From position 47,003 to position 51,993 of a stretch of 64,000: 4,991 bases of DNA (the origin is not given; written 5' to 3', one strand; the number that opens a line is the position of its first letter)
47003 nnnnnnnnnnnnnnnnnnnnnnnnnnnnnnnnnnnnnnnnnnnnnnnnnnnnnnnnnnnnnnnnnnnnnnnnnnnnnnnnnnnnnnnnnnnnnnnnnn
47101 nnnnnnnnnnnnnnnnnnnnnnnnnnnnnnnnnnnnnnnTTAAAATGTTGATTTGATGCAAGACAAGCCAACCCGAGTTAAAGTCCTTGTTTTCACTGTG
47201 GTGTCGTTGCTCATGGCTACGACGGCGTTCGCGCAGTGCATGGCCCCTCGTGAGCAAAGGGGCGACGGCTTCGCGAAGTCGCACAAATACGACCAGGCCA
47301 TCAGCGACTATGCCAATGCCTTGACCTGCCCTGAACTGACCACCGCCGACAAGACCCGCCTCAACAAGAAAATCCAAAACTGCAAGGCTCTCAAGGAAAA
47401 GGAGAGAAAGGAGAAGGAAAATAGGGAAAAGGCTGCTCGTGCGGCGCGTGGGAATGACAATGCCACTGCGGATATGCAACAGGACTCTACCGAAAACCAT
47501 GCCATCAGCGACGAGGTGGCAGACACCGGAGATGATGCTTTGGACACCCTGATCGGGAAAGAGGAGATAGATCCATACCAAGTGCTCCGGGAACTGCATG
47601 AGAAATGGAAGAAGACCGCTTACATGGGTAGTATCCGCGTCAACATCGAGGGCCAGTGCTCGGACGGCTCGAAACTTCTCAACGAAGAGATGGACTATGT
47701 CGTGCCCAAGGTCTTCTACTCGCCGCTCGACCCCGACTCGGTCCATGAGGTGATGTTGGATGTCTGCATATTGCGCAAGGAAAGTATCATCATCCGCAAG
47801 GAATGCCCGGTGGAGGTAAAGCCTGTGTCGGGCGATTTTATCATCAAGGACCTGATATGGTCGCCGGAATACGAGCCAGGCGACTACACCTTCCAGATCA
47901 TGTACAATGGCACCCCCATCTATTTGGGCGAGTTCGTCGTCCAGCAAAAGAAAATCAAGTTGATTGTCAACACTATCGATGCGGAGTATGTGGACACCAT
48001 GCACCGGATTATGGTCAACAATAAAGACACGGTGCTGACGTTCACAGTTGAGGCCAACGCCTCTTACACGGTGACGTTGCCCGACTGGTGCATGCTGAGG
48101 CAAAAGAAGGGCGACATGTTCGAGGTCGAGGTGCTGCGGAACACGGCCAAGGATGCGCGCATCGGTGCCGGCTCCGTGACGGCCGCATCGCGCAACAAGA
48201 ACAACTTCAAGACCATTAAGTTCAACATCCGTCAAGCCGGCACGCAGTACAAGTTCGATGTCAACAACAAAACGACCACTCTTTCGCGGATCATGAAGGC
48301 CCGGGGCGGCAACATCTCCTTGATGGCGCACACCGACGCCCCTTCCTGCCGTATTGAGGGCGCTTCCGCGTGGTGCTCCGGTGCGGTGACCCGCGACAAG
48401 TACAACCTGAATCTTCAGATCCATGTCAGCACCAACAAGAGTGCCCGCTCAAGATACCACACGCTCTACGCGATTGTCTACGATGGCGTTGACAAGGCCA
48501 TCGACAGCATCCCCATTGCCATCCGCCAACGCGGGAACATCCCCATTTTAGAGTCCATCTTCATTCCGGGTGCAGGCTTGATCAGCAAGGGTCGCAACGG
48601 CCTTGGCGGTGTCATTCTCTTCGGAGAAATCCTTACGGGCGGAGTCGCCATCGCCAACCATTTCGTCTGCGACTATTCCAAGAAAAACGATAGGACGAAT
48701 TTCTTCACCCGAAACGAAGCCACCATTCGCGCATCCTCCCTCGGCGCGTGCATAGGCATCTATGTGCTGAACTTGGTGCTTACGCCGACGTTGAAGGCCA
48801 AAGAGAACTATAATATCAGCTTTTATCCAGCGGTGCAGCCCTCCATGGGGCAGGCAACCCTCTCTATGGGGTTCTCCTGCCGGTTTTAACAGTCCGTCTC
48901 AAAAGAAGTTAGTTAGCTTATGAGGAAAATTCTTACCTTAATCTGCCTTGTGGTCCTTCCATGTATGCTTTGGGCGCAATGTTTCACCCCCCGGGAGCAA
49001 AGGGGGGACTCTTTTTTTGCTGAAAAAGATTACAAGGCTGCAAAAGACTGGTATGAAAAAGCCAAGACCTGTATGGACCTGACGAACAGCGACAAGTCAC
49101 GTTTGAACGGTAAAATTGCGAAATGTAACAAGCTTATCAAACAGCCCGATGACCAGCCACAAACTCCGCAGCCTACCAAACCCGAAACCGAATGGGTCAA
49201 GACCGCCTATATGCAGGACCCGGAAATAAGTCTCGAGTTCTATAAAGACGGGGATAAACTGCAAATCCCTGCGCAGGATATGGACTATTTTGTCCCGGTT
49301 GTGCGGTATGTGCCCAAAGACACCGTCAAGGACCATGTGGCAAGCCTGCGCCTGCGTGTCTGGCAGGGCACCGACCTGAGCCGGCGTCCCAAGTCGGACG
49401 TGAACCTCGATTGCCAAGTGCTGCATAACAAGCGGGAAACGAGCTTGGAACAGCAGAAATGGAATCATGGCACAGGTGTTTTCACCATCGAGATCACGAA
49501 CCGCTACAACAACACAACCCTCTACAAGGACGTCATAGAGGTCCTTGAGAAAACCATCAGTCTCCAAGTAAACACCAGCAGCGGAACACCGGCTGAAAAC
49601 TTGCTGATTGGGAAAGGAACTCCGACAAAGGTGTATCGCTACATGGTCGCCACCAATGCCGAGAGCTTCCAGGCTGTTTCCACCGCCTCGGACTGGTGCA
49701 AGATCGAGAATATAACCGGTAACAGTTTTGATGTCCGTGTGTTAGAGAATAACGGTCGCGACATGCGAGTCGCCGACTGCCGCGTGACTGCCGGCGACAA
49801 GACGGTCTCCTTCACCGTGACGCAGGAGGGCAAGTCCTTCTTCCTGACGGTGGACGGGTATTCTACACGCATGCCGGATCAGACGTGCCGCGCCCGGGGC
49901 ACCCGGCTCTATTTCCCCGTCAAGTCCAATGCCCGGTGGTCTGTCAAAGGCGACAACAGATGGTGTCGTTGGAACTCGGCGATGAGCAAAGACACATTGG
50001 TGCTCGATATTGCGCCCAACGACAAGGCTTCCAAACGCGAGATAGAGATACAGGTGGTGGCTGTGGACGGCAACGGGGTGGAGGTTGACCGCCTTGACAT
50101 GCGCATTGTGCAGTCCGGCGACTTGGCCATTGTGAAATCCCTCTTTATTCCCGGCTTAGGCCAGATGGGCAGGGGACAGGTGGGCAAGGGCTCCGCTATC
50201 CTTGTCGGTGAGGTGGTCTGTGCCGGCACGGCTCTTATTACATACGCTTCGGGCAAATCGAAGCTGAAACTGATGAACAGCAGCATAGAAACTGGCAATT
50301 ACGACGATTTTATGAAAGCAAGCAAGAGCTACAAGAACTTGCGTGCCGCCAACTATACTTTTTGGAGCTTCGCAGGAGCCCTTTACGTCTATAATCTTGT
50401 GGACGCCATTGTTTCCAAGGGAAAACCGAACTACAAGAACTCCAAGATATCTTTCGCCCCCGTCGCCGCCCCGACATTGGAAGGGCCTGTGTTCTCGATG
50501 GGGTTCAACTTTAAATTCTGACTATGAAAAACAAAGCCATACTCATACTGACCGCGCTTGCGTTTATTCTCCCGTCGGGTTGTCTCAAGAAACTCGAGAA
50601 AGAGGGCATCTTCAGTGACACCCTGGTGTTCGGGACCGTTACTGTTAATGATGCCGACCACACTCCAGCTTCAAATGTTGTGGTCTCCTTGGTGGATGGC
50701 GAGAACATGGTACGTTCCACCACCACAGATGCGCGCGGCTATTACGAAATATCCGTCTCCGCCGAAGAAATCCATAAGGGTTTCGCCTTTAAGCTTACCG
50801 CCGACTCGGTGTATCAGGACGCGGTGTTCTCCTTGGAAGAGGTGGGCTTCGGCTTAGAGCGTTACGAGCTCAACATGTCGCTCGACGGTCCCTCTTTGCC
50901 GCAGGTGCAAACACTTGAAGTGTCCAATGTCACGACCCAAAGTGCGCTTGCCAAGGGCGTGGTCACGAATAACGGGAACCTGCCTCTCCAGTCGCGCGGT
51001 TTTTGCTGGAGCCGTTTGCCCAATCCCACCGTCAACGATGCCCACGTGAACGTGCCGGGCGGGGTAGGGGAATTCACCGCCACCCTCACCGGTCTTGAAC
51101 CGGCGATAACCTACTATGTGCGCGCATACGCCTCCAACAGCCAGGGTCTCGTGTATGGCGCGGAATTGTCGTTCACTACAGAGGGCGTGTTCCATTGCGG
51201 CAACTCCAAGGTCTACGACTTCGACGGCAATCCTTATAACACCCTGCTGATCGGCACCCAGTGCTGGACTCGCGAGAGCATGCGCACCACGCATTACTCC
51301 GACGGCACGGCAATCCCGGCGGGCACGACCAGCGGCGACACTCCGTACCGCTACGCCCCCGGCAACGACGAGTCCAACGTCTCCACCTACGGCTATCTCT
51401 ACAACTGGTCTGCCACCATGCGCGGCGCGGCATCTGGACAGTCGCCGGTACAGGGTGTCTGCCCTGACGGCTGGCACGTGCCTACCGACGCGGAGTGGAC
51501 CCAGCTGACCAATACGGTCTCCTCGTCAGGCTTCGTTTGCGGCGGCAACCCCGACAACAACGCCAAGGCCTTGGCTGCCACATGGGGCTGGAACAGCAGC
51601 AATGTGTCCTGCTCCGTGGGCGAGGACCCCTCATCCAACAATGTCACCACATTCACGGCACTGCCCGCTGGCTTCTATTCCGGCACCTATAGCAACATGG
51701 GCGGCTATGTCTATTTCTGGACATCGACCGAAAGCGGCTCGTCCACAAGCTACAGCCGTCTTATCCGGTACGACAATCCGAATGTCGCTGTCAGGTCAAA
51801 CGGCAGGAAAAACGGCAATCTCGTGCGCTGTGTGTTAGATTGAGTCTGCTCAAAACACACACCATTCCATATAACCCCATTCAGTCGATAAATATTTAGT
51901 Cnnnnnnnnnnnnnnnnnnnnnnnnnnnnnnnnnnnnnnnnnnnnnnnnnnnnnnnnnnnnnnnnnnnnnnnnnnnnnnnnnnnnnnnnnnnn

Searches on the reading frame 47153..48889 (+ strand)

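Call 7: search_protein_families(library=pfam, proteins=[window:47153-48889:+])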
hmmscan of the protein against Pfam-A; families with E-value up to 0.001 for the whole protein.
window:47153-48889:+ (578 aa): 1 family
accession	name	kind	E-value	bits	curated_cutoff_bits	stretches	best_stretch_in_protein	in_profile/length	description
PF13004.13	BACON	-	0.00044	20.6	25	0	310-352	9-55/61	Putative binding domain, N-terminal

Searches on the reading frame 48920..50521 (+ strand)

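Call 7: search_protein_families(library=pfam, proteins=[window:48920-50521:+])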
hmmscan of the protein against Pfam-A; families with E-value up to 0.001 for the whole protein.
window:48920-50521:+ (533 aa): 2 families
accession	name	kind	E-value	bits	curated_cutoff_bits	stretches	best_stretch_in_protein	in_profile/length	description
PF13004.13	BACON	-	8e-11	42.2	25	1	252-303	4-61/61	Putative binding domain, N-terminal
PF19190.6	BACON_2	-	3.8e-05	24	25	0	245-304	27-93/94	Viral BACON domain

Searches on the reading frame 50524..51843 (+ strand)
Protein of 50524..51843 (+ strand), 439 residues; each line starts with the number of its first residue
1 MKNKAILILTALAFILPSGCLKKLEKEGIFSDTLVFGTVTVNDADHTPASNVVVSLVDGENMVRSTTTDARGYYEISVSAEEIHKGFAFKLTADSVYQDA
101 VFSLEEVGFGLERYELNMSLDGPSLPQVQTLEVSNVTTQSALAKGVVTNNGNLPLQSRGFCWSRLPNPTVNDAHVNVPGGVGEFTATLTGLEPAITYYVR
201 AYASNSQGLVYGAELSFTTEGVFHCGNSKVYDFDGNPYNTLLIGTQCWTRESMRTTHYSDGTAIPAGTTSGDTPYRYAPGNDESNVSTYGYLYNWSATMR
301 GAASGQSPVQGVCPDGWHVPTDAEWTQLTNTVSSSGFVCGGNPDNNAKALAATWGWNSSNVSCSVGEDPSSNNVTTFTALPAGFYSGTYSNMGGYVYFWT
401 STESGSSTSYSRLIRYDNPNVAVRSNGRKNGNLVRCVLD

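Call 7: search_protein_families(library=pfam, proteins=[window:50524-51843:+])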
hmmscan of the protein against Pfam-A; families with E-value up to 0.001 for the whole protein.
window:50524-51843:+ (439 aa): 3 families
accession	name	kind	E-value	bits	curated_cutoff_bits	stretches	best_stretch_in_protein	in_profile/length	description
PF09603.15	Fib_succ_major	-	8.1e-34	117.9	33.9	1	243-437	3-186/187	Fibrobacter succinogenes major domain (Fib_succ_major)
PF13620.12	CarboxypepD_reg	-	3.2e-05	24.6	32.3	1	39-78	4-45/82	Carboxypeptidase regulatory-like domain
PF17789.7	MG4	-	0.00021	21.9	24.7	0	36-90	17-72/95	Macroglobulin domain MG4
